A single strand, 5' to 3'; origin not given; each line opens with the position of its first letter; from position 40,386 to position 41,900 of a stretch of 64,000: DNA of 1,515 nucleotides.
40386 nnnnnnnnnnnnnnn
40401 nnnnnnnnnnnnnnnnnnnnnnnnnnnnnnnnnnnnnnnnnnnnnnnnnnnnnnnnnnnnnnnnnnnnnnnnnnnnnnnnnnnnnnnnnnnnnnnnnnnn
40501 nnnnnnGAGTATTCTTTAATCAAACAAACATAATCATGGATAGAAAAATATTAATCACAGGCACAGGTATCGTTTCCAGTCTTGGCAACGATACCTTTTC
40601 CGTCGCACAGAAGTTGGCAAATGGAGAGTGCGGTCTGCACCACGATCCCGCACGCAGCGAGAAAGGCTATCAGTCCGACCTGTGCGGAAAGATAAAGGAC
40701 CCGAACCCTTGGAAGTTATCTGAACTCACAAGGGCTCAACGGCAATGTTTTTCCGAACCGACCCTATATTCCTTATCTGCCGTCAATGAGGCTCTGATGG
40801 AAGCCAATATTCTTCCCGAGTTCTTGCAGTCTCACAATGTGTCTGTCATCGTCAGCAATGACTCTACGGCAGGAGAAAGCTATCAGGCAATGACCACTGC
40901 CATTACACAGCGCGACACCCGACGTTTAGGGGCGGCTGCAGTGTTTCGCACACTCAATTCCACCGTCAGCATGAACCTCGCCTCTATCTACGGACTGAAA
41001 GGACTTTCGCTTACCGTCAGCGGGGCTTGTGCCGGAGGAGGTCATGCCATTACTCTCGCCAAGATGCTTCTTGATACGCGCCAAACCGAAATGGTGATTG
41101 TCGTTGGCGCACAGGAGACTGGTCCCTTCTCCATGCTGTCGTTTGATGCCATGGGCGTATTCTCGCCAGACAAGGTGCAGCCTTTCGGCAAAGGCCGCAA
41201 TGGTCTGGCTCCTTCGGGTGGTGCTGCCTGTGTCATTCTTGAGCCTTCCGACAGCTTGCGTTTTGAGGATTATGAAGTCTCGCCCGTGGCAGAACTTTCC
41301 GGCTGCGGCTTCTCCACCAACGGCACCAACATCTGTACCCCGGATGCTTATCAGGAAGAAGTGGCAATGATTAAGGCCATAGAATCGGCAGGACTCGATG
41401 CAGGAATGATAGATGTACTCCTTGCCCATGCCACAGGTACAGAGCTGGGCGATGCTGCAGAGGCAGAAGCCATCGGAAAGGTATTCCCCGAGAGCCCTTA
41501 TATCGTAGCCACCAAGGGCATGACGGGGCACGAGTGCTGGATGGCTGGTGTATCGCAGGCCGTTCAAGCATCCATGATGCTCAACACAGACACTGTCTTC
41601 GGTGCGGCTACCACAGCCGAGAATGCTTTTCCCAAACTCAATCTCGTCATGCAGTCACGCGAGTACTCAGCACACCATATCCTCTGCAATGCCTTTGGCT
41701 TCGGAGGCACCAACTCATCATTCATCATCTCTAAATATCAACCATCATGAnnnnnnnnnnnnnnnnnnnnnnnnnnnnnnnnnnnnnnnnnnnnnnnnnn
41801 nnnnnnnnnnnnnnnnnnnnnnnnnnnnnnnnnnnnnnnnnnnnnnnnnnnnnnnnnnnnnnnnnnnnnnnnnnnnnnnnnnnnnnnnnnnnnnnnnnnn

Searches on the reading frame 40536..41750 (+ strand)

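Call 16: search_protein_families(library=phrogs, proteins=[window:40536-41750:+], max_evalue=0.00001)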
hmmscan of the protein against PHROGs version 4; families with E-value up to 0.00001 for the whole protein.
window:40536-41750:+ (404 aa): 0 families

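Call 47: search_protein_families(library=pfam, proteins=[window:40536-41750:+], max_evalue=0.001)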
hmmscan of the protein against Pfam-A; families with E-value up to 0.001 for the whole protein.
window:40536-41750:+ (404 aa): 2 families
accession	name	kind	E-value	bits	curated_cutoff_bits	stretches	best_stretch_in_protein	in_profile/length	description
PF00109.32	ketoacyl-synt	-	9.9e-27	94.6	20.8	1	3-238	2-249/252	Beta-ketoacyl synthase, N-terminal domain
PF02801.28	Ketoacyl-synt_C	-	5.4e-20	72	20.8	1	252-354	2-112/119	Beta-ketoacyl synthase, C-terminal domain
